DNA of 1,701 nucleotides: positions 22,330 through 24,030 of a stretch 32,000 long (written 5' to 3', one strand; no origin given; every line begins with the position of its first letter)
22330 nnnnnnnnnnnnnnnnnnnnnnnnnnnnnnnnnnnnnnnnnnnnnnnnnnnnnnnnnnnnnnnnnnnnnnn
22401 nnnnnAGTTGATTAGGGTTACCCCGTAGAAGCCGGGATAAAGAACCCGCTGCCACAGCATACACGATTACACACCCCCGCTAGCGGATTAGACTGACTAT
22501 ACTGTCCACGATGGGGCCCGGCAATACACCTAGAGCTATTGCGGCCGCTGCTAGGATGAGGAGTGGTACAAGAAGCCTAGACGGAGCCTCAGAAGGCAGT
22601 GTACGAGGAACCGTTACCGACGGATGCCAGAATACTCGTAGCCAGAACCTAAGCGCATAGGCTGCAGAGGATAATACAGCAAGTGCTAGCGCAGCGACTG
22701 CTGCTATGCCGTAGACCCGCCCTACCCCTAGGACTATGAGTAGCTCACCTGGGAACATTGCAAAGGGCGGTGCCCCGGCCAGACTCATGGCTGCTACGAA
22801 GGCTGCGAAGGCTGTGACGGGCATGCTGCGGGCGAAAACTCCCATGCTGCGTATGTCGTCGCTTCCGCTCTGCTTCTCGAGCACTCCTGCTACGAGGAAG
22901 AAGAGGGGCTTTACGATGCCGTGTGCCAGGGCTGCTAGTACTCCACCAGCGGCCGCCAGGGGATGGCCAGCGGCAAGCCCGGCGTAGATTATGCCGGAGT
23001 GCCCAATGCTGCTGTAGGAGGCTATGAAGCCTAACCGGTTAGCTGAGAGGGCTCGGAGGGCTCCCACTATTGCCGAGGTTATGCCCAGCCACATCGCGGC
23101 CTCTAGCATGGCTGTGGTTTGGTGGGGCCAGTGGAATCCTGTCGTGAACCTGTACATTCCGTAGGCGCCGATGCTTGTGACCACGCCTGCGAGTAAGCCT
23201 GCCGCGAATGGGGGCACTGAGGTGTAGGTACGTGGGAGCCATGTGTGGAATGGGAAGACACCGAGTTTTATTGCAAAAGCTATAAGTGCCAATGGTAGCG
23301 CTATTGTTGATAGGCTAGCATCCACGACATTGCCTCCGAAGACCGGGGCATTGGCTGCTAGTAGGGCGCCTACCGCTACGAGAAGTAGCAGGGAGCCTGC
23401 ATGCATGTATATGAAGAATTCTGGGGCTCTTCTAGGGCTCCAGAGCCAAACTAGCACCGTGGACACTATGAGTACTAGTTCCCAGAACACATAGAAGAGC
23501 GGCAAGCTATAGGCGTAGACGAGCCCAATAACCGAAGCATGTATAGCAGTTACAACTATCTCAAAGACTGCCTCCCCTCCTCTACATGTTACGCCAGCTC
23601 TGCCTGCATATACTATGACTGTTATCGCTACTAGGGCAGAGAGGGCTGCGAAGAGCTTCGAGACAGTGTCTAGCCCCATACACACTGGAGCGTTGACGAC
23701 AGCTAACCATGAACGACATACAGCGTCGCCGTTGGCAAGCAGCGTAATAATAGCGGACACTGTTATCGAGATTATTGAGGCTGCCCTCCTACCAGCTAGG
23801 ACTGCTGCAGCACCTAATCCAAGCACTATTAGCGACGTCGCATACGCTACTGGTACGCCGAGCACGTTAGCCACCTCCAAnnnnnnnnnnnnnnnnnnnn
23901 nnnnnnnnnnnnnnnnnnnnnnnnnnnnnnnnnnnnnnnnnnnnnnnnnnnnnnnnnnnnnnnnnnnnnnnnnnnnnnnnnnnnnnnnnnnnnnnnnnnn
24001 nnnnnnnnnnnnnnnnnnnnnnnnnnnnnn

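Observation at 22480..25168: Two of the three antiporter-like subunits have altered channel charges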

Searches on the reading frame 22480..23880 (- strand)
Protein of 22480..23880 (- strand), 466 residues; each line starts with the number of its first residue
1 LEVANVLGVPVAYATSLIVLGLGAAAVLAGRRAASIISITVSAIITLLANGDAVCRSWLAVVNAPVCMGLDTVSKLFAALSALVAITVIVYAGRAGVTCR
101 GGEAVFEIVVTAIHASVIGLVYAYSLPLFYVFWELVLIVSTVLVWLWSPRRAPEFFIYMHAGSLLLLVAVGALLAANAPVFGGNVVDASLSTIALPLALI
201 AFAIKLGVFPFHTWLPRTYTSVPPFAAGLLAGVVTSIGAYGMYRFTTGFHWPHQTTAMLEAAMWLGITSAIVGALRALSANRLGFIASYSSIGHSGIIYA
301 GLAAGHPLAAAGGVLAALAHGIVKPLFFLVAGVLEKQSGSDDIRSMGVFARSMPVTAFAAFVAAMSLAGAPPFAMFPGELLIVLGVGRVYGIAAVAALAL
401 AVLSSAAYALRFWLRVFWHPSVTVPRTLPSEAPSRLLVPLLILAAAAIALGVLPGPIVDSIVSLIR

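Call 4: search_protein_families(library=pfam, proteins=[window:22480-23880:-])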
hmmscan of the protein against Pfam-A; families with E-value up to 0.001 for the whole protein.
window:22480-23880:- (466 aa): 1 family
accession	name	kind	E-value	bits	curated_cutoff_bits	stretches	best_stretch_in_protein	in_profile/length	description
PF00361.26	Proton_antipo_M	-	5.3e-38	131.3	21.5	1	123-403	1-293/294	NADH:quinone oxidoreductase/Mrp antiporter, TM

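Call 5: search_protein_families(library=ncbifam, proteins=[window:22480-23880:-])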
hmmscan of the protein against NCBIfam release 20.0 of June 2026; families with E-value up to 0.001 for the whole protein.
window:22480-23880:- (466 aa): 69 families (the best 25 are shown)
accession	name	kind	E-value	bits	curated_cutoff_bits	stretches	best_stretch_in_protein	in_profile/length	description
TIGR01972.1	NDH_I_M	subfamily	6.9e-61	206.4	263.8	1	57-461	63-475/486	NADH-quinone oxidoreductase subunit M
NF006419.0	PRK08668.1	equivalog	1.2e-45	156.4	617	1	36-463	36-476/613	NADH dehydrogenase subunit M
NF004500.0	PRK05846.1-4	equivalog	7e-45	153.7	550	1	55-461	66-495/525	NADH-quinone oxidoreductase subunit M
NF004499.0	PRK05846.1-3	equivalog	8.2e-42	143.6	585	1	57-461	71-477/502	NADH-quinone oxidoreductase subunit M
NF004505.0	PRK05846.2-5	equivalog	6.9e-39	134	700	1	65-461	71-474/508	NADH-quinone oxidoreductase subunit M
NF004498.0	PRK05846.1-1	equivalog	1.1e-37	130.1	614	1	56-461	69-489/509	NADH-quinone oxidoreductase subunit M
NF009306.0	PRK12663.1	equivalog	5.7e-37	127.6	542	1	67-459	72-472/498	Na+/H+ antiporter subunit D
NF004501.0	PRK05846.1-5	subfamily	2.7e-36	125.4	598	1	55-461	67-476/492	NADH-quinone oxidoreductase subunit M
NF005818.0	PRK07691.1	equivalog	1.3e-35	123.4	586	1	9-457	12-472/496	Na+/H+ antiporter subunit D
NF004502.0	PRK05846.2-1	equivalog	1.8e-35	122.7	791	1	19-459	40-488/500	NADH-quinone oxidoreductase subunit M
NF006240.0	PRK08376.1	subfamily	2.6e-34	119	662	1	66-462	84-500/521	putative monovalent cation/H+ antiporter subunit D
NF006427.0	PRK08676.1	equivalog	3e-34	118.8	511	1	181-458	196-472/486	hydrogenase membrane subunit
NF005060.0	PRK06473.1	equivalog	3.7e-34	118.3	747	1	57-457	64-470/500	NADH-quinone oxidoreductase subunit M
NF005086.0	PRK06521.1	equivalog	1.3e-33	116.4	667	1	28-463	36-501/669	hydrogenase 4 subunit B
NF009308.0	PRK12665.1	equivalog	3.2e-33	115.1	585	1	38-426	44-447/531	Na+/H+ antiporter subunit D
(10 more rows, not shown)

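Call 7: search_solved_structures(query=window:22480-23880:-, max_evalue=0.00001, show_alignments=3)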
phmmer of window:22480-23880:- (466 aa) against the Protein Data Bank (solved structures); distinct sequences matched with E-value up to 0.00001: 76 (the best 60 are shown).
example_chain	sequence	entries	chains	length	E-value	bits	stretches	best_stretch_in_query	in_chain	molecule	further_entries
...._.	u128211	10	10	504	4e-33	118.2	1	37-463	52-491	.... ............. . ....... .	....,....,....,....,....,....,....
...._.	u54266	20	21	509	4.1e-33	118.2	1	38-463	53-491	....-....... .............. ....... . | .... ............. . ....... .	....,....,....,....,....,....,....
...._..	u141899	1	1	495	4.5e-30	108.2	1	57-416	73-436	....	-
7ar7_M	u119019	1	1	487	5.8e-30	107.8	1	57-416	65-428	NADH-ubiquinone oxidoreductase chain 4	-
7aqw_M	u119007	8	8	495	6.1e-30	107.7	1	57-416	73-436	NADH-ubiquinone oxidoreductase chain 4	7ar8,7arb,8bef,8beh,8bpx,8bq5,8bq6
7a23_M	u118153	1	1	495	7.3e-30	107.5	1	57-416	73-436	Nad4m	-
7aqq_M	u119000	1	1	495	9.1e-30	107.1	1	57-416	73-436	NADH-ubiquinone oxidoreductase chain 4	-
8qby_M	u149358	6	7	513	2.3e-29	105.8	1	63-459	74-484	NADH dehydrogenase subunit M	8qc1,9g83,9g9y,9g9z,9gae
7qru_D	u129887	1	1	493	1.8e-27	99.6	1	25-458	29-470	Na+/H+ antiporter subunit D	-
6u8y_X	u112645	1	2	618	4.1e-27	98.4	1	56-459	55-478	NADH dehydrogenase subunit M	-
6tjv_D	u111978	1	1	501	5.1e-27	98.1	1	57-450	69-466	NADH dehydrogenase subunit 4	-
7eu3_D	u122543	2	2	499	4.7e-24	88.3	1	61-458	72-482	NAD(P)H-quinone oxidoreductase chain 4, chloroplastic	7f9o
9grx_D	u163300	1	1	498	5.2e-24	88.2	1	100-418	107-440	NAD(P)H-quinone oxidoreductase chain 4, chloroplastic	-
6z16_D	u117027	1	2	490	8.9e-24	87.4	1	59-452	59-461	Multisubunit Na+/H+ antiporter, D subunit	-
4he8_M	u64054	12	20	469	2.1e-23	86.2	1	12-456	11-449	NADH-quinone oxidoreductase subunit 13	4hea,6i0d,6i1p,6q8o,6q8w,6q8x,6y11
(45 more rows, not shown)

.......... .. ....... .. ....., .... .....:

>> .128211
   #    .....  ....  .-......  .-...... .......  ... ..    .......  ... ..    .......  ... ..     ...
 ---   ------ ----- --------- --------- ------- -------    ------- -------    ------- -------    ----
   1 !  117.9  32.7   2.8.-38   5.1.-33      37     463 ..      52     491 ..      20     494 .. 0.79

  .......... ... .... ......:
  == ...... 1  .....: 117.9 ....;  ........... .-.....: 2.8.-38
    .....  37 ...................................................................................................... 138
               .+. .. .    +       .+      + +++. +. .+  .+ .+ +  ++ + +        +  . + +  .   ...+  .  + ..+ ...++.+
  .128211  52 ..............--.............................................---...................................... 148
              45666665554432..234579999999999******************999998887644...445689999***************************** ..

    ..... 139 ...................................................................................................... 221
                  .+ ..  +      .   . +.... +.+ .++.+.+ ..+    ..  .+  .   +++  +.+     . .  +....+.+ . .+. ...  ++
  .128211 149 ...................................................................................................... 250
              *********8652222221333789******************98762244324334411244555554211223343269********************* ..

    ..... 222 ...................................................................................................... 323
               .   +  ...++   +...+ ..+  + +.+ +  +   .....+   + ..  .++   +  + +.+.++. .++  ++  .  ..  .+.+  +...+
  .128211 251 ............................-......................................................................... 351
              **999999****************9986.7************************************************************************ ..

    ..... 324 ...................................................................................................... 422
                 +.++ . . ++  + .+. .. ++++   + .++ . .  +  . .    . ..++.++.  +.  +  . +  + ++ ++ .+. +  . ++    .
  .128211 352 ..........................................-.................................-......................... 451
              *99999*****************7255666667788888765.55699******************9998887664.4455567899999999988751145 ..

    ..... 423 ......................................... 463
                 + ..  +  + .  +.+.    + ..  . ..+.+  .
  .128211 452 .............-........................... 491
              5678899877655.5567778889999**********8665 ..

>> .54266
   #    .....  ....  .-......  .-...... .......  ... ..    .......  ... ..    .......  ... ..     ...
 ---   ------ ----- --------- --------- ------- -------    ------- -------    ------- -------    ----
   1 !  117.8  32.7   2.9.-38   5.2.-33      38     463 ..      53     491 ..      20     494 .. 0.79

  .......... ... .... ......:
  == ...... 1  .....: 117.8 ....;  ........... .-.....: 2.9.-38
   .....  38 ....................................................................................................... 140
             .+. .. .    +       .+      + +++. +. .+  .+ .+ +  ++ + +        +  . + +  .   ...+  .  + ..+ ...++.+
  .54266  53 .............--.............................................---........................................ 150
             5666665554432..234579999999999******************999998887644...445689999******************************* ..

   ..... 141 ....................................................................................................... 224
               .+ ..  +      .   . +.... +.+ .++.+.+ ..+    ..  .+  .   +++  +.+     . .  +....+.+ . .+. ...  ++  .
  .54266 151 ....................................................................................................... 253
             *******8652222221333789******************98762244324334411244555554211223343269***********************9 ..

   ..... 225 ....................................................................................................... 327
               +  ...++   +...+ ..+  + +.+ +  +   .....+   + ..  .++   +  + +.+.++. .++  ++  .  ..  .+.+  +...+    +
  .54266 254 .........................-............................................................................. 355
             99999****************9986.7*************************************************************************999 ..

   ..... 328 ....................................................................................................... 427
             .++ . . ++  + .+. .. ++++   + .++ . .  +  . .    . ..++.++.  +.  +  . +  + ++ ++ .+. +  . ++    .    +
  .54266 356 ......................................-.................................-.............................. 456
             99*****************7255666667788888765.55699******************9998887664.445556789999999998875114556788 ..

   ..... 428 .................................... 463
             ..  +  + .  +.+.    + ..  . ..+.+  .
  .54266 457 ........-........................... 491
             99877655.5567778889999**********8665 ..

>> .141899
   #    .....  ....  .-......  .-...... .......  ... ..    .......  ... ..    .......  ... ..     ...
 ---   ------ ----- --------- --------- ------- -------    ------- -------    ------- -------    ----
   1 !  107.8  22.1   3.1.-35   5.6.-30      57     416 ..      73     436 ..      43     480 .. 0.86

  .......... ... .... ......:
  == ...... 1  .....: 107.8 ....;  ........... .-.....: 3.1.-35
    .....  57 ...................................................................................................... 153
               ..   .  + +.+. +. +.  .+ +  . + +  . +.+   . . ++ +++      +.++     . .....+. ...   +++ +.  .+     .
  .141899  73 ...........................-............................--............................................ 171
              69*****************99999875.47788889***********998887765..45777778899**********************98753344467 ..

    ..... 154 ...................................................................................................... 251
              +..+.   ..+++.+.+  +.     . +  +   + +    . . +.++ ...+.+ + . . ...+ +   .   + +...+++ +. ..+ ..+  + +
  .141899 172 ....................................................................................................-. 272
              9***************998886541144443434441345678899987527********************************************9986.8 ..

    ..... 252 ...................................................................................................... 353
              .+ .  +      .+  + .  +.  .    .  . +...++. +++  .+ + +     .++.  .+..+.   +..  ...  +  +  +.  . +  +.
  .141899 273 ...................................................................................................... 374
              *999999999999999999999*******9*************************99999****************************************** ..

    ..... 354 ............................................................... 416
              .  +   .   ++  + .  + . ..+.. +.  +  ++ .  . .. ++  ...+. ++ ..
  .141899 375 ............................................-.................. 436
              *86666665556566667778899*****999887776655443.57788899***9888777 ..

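Call 18: find_homologous_proteins(query=window:22480-23880:-, max_evalue=1e-10)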
Query window:22480-23880:- (466 aa): 684 proteins with E <= 1e-10 among 8000 candidates; the best 120 are listed.
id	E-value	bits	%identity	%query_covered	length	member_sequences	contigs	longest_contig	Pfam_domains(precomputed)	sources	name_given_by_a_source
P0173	8.8e-283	956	100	100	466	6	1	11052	PF00361.26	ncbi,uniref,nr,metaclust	ncbi:hypothetical protein Pdsh_06650 [Pyrodictium delaneyi]|uniref:NADH:quinone oxidoreductase/Mrp a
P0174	1.9e-165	569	64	90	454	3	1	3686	PF00361.26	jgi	-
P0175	1.8e-136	474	52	98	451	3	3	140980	PF00361.26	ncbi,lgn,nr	ncbi:MAG: proton-conducting transporter membrane subunit [Desulfurococcus sp.]|nr:proton-conducting 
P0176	1.4e-124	435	52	92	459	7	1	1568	PF00361.26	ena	-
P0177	4.0e-111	390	51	88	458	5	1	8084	PF00361.26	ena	-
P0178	1.9e-98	348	49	77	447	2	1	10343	PF00361.26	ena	-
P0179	3.1e-92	328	45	88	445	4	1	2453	PF00361.26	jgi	-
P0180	3.3e-86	308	44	98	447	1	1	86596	PF00361.26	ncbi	-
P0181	2.5e-39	154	33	87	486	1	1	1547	PF00361.26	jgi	jgi:NADH-quinone oxidoreductase subunit M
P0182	6.9e-38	149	32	87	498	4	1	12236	PF00361.26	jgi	jgi:NADH-quinone oxidoreductase subunit M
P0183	2.4e-37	147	32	87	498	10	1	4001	PF00361.26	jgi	-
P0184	2.7e-37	147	32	74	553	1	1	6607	PF00361.26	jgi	-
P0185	3.0e-37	147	33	74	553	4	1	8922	PF00361.26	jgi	jgi:NADH-quinone oxidoreductase subunit M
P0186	7.0e-37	146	32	87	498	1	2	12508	PF00361.26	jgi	jgi:NADH-quinone oxidoreductase subunit M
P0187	8.6e-37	145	29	87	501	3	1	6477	PF00361.26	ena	-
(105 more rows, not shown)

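Call 29: find_encoding_contigs(protein=P0180, flank=10000, max_places=1)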
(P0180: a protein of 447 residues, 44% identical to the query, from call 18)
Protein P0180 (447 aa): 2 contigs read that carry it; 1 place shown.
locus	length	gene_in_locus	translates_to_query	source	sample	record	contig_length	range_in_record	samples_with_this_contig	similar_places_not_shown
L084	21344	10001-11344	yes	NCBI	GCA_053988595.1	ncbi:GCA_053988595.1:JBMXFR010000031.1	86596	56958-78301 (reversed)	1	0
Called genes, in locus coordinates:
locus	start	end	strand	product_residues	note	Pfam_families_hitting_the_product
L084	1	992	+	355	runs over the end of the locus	PF02653:BPD_transp_2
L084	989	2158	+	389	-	PF02653:BPD_transp_2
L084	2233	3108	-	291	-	PF00482:T2SSF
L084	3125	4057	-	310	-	PF00482:T2SSF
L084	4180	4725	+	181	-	PF00149:Metallophos, PF12850:Metallophos_2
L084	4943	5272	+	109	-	-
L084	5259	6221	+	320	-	PF00146:NADHdh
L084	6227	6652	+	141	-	-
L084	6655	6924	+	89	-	-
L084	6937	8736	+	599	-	PF00662:Proton_antipo_N, PF00361:Proton_antipo_M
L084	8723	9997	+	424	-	PF00361:Proton_antipo_M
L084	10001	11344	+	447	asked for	PF00361:Proton_antipo_M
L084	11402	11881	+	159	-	PF01058:Oxidored_q6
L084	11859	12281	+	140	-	PF00329:Complex1_30kDa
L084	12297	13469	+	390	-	PF00374:NiFeSe_Hases, PF00346:Complex1_49kDa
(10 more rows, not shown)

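Call 79: predict_structure(alignment_id=A7)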
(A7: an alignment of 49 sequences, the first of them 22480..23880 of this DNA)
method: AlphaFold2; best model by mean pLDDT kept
length: 466 residues; sequences in the alignment: 49
mean_pLDDT: 95.2   pTM: 0.94
mean pLDDT of the five models: 95.2, 94.8, 94.4, 94.0, 93.9
residues with pLDDT >= 90: 427; 70-90: 29; 50-70: 7; < 50: 3
segments of 3 or more residues with pLDDT < 50: 1-3
pLDDT, mean of each block of 10 residues (from residue 1): 67 96 95 96 96 93 94 97 98 92 96 98 97 98 97 95 97 95 88 96 91 86 98 97 96 91 97 97 98 98 97 98 99 97 96 98 98 98 98 98 98 97 86 98 98 96 92
secondary structure, 60 per line:
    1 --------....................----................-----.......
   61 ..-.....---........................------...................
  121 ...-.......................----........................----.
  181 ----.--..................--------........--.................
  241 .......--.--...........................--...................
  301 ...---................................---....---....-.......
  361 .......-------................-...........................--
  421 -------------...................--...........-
elements in order: H9-28 H33-48 E54-59 E64-68 H72-95 H102-122 H126-147 H152-175 H188-205 H214-221 H224-247 H253-279 H283-303 H307-338 H349-352 H354-367 H375-390 H392-418 H434-452 H455-465

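Call 84: fold_search(model_id=the predicted structure, library=pdb)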
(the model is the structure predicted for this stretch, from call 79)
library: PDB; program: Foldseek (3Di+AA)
matches with E <= 10: 532; with E <= 0.001: 194
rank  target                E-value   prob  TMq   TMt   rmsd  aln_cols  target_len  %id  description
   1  8e9g_M                1.9e-20  1.00  0.88  0.80   3.4       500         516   24  Mycobacterial respiratory complex I with both quinone positions modelled (released 2022-10-12)
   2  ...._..               2.7e-20  1.00  0.84  0.80   3.8       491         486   22  Vigna radiata supercomplex I+III2 (full bridge) (released 2023-01-11)
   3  8e9i_M                2.8e-20  1.00  0.87  0.79   3.5       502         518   23  Mycobacterial respiratory complex I, semi-inserted quinone (released 2022-10-12)
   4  9a6h_B                4.5e-20  1.00  0.82  0.78   4.5       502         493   23  Integrative model of MRPA-MRPD by crosslinking MS and deep learning (released 2024-09-18)
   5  8bpx_M                6.4e-20  1.00  0.83  0.78   3.9       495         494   22  Cryo-EM structure of the Arabidopsis thaliana I+III2 supercomplex (Complete composition) (released 2023-01-25)
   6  8qby_M                9.6e-20  1.00  0.85  0.79   3.6       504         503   24  Respiratory complex I from Paracoccus denitrificans in MSP2N2 nanodiscs (released 2024-09-11)
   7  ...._C                2.5e-19  1.00  0.88  0.81   3.0       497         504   23  Crystal structure of the membrane domain of respiratory complex I from E. coli at 3.0 angstrom resolution (released 2011-08-03)
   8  8e9h_M                3.0e-19  1.00  0.88  0.80   3.2       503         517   24  Mycobacterial respiratory complex I, fully-inserted quinone (released 2022-10-12)
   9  7f9o_O                3.0e-19  1.00  0.86  0.81   3.4       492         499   21  PSI-NDH supercomplex of Barley (released 2021-12-22)
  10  7qru_D                3.0e-19  1.00  0.82  0.78   4.7       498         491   23  Structure of Bacillus pseudofirmus Mrp antiporter complex, monomer (released 2022-11-09)
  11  6z16_D                3.1e-19  1.00  0.85  0.81   3.4       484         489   22  Structure of the Mrp antiporter complex (released 2020-08-12)
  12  7zm7_4                4.5e-19  1.00  0.88  0.84   3.0       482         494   20  CryoEM structure of mitochondrial complex I from Chaetomium thermophilum (inhibited by DDM) (released 2022-11-30)
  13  9grx_D                7.3e-19  1.00  0.86  0.81   3.3       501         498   22  NDH-PSI-LHCI supercomplex from S. oleracea (released 2025-02-12)
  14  6tjv_D                1.1e-18  1.00  0.85  0.83   3.8       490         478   22  Structure of the NDH-1MS complex from Thermosynechococcus elongatus (released 2020-02-19)
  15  9q8i_M                1.2e-18  1.00  0.85  0.79   3.3       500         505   22  Cryo-EM structure of E. coli complex I variant V96P/N142M (NuoE) (released 2025-11-05)
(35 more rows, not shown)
